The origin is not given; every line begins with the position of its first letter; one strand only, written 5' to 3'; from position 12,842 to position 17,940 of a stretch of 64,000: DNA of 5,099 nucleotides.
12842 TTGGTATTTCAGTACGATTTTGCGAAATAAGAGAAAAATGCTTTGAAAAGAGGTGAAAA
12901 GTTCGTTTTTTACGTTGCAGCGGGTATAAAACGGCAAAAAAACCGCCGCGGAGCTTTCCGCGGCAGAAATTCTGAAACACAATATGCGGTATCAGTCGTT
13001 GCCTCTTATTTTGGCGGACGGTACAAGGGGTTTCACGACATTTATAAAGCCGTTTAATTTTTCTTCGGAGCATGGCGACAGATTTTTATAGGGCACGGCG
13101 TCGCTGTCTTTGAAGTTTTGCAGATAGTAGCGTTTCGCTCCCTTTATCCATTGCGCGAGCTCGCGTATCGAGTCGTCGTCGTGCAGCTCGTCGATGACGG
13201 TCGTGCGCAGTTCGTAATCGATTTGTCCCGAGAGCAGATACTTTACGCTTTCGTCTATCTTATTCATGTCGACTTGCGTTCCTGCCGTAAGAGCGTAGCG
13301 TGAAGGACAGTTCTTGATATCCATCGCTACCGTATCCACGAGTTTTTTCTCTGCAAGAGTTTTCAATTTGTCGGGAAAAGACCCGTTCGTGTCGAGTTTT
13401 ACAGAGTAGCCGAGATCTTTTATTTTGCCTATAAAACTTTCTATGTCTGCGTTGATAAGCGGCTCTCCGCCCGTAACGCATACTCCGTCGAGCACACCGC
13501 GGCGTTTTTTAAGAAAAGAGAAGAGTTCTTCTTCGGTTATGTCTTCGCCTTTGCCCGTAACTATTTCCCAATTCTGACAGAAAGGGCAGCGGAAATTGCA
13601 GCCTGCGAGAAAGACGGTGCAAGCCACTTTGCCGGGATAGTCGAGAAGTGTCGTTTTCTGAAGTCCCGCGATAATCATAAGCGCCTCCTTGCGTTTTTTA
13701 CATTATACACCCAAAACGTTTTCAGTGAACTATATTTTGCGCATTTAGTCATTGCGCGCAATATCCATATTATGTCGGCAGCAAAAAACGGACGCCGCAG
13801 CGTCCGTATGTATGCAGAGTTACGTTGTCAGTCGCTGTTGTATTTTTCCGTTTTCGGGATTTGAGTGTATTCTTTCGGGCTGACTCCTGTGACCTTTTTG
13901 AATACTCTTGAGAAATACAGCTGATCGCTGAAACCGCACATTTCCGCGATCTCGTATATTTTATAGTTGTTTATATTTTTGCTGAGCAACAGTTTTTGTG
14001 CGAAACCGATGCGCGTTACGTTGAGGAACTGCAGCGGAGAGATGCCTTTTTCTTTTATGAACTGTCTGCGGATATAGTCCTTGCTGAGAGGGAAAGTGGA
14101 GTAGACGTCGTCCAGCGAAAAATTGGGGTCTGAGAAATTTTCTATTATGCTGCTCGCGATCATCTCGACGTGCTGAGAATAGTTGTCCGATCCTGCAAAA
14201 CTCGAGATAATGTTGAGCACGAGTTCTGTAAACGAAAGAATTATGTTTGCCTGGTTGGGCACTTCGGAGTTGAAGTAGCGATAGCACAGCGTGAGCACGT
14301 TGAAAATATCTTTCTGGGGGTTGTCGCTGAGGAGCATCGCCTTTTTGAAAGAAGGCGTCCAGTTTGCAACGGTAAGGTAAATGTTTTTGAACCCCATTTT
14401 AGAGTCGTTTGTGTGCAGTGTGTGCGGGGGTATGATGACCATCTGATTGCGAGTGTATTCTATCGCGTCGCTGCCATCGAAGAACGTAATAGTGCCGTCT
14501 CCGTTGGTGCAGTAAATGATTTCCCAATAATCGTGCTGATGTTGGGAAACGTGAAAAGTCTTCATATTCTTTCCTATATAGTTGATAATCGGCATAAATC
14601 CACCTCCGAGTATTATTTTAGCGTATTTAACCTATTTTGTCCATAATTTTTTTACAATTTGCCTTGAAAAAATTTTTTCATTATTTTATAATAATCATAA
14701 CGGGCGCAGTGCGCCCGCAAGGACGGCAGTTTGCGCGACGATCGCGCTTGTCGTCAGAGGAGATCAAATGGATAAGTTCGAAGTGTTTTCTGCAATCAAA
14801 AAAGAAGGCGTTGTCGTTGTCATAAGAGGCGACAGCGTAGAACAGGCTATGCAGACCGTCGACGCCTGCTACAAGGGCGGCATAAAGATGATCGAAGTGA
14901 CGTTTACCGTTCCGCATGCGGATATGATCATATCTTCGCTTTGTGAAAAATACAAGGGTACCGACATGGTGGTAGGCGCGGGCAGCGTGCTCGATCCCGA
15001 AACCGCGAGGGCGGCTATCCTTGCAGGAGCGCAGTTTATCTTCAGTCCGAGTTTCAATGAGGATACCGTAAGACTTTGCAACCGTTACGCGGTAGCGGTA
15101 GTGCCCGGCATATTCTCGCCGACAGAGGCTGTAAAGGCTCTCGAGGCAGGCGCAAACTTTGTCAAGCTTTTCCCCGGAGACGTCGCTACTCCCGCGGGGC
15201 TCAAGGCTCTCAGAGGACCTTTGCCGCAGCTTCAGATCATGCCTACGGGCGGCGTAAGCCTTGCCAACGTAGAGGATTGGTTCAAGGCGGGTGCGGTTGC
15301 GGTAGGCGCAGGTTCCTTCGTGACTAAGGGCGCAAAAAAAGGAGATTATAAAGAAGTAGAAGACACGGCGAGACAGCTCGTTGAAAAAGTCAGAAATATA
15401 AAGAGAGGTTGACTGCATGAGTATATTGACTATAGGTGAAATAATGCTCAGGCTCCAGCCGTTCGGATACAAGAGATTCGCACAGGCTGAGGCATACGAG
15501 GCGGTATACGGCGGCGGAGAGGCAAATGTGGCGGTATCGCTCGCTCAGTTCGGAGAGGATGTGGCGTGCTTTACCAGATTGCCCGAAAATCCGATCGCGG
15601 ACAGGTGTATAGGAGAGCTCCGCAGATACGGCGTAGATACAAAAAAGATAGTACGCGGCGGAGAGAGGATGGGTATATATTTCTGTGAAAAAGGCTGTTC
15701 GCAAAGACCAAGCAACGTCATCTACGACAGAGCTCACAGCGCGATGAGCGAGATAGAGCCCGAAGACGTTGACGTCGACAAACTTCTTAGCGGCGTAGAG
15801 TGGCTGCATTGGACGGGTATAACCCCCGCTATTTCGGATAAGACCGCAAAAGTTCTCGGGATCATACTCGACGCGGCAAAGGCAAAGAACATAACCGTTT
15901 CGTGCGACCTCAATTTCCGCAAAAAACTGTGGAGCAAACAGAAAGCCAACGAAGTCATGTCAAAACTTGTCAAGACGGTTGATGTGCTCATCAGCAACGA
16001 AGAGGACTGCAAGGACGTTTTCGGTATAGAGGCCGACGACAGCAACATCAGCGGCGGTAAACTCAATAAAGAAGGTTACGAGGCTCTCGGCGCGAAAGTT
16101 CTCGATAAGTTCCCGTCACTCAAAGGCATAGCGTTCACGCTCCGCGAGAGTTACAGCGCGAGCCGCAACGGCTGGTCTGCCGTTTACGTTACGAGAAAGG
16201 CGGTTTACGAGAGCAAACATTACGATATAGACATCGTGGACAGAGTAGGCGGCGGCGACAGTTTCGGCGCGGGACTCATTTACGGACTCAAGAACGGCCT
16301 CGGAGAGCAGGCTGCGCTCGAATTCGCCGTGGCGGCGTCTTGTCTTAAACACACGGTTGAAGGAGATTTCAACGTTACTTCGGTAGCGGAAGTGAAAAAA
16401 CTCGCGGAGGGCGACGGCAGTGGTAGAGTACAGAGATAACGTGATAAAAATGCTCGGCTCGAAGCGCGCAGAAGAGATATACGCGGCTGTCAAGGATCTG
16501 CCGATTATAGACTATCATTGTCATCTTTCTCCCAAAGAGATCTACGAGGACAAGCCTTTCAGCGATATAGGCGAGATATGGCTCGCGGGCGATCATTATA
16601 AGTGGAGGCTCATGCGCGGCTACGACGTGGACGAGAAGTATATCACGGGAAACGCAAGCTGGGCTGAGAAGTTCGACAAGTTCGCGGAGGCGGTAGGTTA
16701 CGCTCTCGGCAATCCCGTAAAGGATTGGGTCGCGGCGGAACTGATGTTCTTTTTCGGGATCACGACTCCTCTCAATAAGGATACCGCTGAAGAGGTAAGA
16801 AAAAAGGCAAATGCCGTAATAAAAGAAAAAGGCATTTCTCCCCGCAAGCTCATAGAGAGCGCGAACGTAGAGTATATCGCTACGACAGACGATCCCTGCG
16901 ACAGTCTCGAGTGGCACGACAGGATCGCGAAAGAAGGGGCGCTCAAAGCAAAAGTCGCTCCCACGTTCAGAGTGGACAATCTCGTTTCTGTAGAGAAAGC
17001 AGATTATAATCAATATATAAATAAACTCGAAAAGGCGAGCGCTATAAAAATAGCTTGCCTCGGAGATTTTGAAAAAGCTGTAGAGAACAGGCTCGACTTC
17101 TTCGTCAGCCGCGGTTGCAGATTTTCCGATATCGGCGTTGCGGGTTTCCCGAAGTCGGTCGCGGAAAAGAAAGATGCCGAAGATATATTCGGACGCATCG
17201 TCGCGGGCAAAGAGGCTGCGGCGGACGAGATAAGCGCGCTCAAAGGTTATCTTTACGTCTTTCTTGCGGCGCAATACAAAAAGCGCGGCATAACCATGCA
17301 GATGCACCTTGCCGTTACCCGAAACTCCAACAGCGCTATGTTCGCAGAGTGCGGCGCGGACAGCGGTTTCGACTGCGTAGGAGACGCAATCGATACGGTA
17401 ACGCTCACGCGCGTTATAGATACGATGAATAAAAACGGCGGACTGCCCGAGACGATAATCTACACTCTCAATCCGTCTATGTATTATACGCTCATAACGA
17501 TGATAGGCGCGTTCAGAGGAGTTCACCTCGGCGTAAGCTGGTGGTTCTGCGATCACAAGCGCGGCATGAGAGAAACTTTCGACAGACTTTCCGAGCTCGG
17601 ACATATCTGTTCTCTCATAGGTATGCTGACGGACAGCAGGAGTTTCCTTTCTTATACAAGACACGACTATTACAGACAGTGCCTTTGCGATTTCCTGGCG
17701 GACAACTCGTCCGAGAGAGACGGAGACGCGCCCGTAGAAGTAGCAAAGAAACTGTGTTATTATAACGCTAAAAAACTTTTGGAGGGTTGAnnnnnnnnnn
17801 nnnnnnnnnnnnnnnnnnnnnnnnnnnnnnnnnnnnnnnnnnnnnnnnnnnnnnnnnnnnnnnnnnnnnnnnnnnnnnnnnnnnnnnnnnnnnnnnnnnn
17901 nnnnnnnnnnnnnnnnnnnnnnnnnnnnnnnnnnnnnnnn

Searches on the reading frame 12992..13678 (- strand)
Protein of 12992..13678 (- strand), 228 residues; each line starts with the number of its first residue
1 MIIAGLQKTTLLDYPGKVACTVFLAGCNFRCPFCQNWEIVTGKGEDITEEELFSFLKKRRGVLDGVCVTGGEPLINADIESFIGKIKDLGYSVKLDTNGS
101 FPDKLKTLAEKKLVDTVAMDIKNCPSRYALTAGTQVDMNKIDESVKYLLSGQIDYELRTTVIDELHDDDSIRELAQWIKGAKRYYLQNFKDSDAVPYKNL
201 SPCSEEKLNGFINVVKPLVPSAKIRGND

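Call 5: search_protein_families(library=pfam, proteins=[window:12992-13678:-], max_evalue=0.01)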
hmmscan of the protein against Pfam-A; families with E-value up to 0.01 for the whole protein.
window:12992-13678:- (228 aa): 2 families
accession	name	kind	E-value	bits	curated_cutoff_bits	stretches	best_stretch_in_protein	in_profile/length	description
PF04055.27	Radical_SAM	-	9.7e-19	68.6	29.5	1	23-169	3-158/166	Radical SAM superfamily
PF13353.11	Fer4_12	-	1.5e-09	38.7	22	1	18-116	6-108/137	4Fe-4S single cluster domain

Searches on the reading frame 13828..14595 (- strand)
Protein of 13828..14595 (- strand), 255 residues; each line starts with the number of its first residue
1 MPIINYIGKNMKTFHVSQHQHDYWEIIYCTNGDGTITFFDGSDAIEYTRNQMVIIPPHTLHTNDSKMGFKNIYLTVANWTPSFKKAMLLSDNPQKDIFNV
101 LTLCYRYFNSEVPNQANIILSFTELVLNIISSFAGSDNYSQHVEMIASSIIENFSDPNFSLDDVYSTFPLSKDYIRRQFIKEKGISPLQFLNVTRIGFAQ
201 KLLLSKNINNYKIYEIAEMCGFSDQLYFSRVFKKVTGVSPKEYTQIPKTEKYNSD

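Call 5: search_protein_families(library=pfam, proteins=[window:13828-14595:-], max_evalue=0.01)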
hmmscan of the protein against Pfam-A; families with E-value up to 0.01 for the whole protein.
window:13828-14595:- (255 aa): 4 families
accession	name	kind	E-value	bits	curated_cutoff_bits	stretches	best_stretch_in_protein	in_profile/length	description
PF12833.13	HTH_18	-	2.2e-16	60.3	33.6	1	170-245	7-79/80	Helix-turn-helix domain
PF00165.29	HTH_AraC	-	4.5e-16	59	26.6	1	210-244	8-41/42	Bacterial regulatory helix-turn-helix proteins, AraC family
PF02311.25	AraC_binding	-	1.5e-05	25.2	21.1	1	13-62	13-60/135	AraC-like ligand binding domain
PF07883.17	Cupin_2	-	0.00014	22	27.2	1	17-62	12-55/70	Cupin domain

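Call 68: search_protein_families(library=ncbifam, proteins=[window:13828-14595:-], max_evalue=0.00001)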
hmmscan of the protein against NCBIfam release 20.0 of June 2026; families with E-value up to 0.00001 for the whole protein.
window:13828-14595:- (255 aa): 24 families
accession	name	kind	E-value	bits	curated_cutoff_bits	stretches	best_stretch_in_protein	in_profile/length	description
NF007860.0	PRK10572.1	equivalog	3.9e-17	62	208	1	139-248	181-286/292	arabinose operon transcriptional regulator AraC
NF049932.1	TranspRegBtr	equivalog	7.5e-16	57.7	900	1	110-245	132-264/531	bacillibactin transport transcriptional regulator Btr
TIGR04094.1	adjacent_YSIRK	equivalog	1e-15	57.6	200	1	119-243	268-382/383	YSIRK-targeted surface antigen transcriptional regulator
NF010028.0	PRK13503.1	equivalog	2.2e-14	53.5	288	1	111-245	139-271/278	HTH-type transcriptional activator RhaS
NF047788.1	TransRegPocR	equivalog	1.6e-11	44.1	500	1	149-249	197-293/296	transcriptional regulator PocR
NF047455.1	TF_Staph_AryK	equivalog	1.7e-11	43.1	850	1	137-249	153-261/759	transcriptional regulator AryK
NF010026.0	PRK13501.1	equivalog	2.1e-11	43.6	363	1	142-245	177-276/290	HTH-type transcriptional activator RhaR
NF007243.0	PRK09685.1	equivalog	3.4e-11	43.1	199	1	140-244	197-299/303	transcriptional regulator FeaR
NF010025.2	PRK13500.1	equivalog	3.7e-11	43.1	525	1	122-246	152-277/282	HTH-type transcriptional activator RhaR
NF010027.0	PRK13502.1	equivalog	1.3e-10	41.3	384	1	143-246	174-277/282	HTH-type transcriptional activator RhaR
NF049968.1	QhpR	equivalog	6.9e-10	38.5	250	1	131-243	175-283/284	AraC-like transcriptional regulator QhpR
NF007633.0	PRK10296.1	equivalog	4.4e-09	36.2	264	1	157-245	185-273/280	transcriptional regulator ChbR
NF006902.0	PRK09393.1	equivalog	1.1e-08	34.7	425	1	158-245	236-320/327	transcriptional regulator FtrA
NF052534.1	RzbtTranRegRhrA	equivalog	3.1e-08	33.3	500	1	129-245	195-309/312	rhizobactin biosynthesis transcriptional regulator RhrA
NF041686.2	ant_diox_reg_AndR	equivalog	3.4e-08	33.5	350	1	147-242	222-316/321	anthranilate 1,2-dioxygenase regulatory protein AndR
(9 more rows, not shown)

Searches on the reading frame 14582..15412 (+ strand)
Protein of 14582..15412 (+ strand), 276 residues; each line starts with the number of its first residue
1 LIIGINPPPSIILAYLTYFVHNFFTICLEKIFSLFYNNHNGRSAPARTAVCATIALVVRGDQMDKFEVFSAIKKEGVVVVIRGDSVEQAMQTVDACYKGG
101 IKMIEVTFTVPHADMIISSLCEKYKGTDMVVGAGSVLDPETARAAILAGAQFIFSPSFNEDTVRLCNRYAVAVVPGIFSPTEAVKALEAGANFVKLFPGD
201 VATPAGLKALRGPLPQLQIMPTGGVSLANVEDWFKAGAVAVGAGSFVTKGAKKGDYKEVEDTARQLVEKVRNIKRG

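Call 5: search_protein_families(library=pfam, proteins=[window:14582-15412:+], max_evalue=0.01)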
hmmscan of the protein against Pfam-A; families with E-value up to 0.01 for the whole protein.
window:14582-15412:+ (276 aa): 1 family
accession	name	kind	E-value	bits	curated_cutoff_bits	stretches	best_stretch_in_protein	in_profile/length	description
PF01081.25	Aldolase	-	8.9e-45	153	27.8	1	70-260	3-194/196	KDPG and KHG aldolase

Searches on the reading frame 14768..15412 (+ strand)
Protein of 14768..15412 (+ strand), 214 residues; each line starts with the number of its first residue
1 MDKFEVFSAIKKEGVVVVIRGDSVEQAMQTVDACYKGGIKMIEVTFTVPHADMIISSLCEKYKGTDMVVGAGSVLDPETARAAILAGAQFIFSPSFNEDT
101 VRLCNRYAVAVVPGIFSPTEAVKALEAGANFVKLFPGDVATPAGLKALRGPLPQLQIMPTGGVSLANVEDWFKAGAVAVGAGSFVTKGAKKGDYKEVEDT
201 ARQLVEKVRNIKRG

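Call 68: search_protein_families(library=ncbifam, proteins=[window:14768-15412:+], max_evalue=0.00001)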
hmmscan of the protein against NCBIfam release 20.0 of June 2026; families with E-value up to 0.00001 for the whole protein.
window:14768-15412:+ (214 aa): 9 families
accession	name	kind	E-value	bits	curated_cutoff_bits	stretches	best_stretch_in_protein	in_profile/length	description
NF005119.0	PRK06552.1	subfamily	1.7e-85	285.9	238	1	1-211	1-212/213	bifunctional 2-keto-4-hydroxyglutarate aldolase/2-keto-3-deoxy-6-phosphogluconate aldolase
TIGR01182.1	eda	subfamily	6.8e-58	195.4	156.05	1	8-207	3-203/204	bifunctional 4-hydroxy-2-oxoglutarate aldolase/2-dehydro-3-deoxy-phosphogluconate aldolase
NF005499.0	PRK07114.1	equivalog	8.2e-51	172.9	275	1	1-212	4-221/223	bifunctional 4-hydroxy-2-oxoglutarate aldolase/2-dehydro-3-deoxy-phosphogluconate aldolase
NF005673.0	PRK07455.1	equivalog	5.1e-45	153.2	232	1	7-210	7-211/213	bifunctional 4-hydroxy-2-oxoglutarate aldolase/2-dehydro-3-deoxy-phosphogluconate aldolase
NF004325.0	PRK05718.1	subfamily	8e-44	149.5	241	1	8-209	10-212/213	keto-hydroxyglutarate-aldolase/keto-deoxy-phosphogluconate aldolase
NF006600.0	PRK09140.1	subfamily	9.9e-40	136.1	207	1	9-211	7-207/210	2-dehydro-3-deoxy-6-phosphogalactonate aldolase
NF041633.1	trifunc_aldol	exception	2.2e-31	108.9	700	1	6-210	2-219/580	KHG/KDPG aldolase/sugar kinase fusion protein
NF004673.0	PRK06015.1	equivalog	2e-29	103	320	1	7-203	9-206/212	2-dehydro-3-deoxy-phosphogluconate aldolase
NF003652.0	PRK05286.2-5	equivalog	2.2e-06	27.1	267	0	106-137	293-324/353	quinone-dependent dihydroorotate dehydrogenase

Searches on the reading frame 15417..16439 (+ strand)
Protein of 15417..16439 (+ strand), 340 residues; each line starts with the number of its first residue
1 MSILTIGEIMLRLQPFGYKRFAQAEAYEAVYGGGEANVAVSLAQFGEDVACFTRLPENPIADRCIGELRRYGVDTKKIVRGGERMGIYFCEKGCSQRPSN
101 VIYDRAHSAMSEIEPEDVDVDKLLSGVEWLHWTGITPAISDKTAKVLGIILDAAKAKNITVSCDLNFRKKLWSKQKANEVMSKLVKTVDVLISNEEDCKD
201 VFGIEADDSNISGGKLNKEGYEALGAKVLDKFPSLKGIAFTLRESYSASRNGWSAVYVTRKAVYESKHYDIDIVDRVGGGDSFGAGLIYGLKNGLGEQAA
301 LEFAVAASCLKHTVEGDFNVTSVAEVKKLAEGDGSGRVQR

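Call 5: search_protein_families(library=pfam, proteins=[window:15417-16439:+], max_evalue=0.01)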
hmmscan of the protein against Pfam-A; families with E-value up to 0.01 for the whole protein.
window:15417-16439:+ (340 aa): 1 family
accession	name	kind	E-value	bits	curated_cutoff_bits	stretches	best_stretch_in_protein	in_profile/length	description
PF00294.29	PfkB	-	3.1e-30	106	25.8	2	3-208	4-204/302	pfkB family carbohydrate kinase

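Call 68: search_protein_families(library=ncbifam, proteins=[window:15417-16439:+], max_evalue=0.00001)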
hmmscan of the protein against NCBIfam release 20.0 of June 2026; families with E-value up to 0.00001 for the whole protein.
window:15417-16439:+ (340 aa): 17 families
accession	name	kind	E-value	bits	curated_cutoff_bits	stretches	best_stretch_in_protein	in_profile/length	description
NF041633.1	trifunc_aldol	exception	5.4e-155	517.1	700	1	3-340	244-580/580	KHG/KDPG aldolase/sugar kinase fusion protein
NF041332.1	KDG_KDGal_kin_Halo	equivalog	1.5e-69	234.9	440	2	3-213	4-215/320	bifunctional 2-dehydro-3-deoxygluconokinase/2-dehydro-3-deoxygalactonokinase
NF040938.1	KDG_KDGal_kin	equivalog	1.1e-37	129.8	400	2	3-210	1-206/305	bifunctional 2-dehydro-3-deoxygluconokinase/2-dehydro-3-deoxygalactonokinase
TIGR04382.1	myo_inos_iolC_N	equivalog_domain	3.9e-33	115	300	1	3-310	4-288/309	5-dehydro-2-deoxygluconokinase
NF049991.1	TagKinase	equivalog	2.4e-18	66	420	1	3-211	10-218/321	tagatose kinase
NF053626.1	RibKinHalex1628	equivalog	9.5e-14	51.6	330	1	258-329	217-290/293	ATP-dependent ribose-1-phosphate kinase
NF052444.1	DhDoxglucKinKdgK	equivalog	1e-13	51.4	400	1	3-211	3-212/303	2-dehydro-3-deoxygluconokinase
TIGR02152.1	D_ribokin_bact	equivalog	3e-11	43.2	299.65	0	23-80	26-83/298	ribokinase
NF006957.1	PRK09434.1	equivalog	3.7e-11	43.1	450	1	26-197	21-189/302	fructokinase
TIGR03168.1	1-PFK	subfamily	5.6e-11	41.9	216.4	1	255-329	225-298/305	hexose kinase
NF008353.0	PRK11142.1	equivalog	1.5e-09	37.8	341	1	24-317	31-289/307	ribokinase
TIGR03828.1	pfkB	equivalog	1.5e-09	37.4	292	1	255-330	225-299/305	1-phosphofructokinase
NF041134.1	R1P_kin_Thcocales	equivalog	4.5e-09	36.1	500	0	248-328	198-280/291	ADP-dependent ribose-1-phosphate kinase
NF007321.0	PRK09813.1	equivalog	1.3e-08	34.6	247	0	263-307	206-250/261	fructoselysine 6-kinase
NF047869.1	myo_kin_aldol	exception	3e-08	32.5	600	1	20-308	27-308/586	bifunctional 5-dehydro-2-deoxygluconokinase/5-dehydro-2-deoxyphosphogluconate aldolase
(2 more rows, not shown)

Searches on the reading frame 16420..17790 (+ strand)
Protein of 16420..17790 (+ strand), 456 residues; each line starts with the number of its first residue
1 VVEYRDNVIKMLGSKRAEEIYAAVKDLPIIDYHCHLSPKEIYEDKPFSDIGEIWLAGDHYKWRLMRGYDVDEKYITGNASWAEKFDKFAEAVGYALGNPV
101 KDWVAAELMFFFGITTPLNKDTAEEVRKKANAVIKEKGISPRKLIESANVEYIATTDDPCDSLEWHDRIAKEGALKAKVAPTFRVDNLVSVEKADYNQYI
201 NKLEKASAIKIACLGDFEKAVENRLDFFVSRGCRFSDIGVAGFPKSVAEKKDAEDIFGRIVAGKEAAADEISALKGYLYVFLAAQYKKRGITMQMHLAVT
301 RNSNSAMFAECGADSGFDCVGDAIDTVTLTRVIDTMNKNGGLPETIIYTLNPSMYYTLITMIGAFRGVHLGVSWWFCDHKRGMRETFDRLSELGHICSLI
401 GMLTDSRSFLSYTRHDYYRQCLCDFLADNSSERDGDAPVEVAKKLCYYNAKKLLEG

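Call 5: search_protein_families(library=pfam, proteins=[window:16420-17790:+], max_evalue=0.01)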
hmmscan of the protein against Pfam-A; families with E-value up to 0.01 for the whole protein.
window:16420-17790:+ (456 aa): 1 family
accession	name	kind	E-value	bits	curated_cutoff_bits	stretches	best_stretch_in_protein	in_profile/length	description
PF02614.20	UxaC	-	1.8e-147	492.4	25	1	11-452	10-462/464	Glucuronate isomerase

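Call 68: search_protein_families(library=ncbifam, proteins=[window:16420-17790:+], max_evalue=0.00001)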
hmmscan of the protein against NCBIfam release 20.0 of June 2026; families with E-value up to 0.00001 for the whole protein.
window:16420-17790:+ (456 aa): 1 family
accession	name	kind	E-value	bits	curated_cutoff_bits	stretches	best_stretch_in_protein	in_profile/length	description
NF002794.0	PRK02925.1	equivalog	2.1e-145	485.2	387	1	11-453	10-456/459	glucuronate isomerase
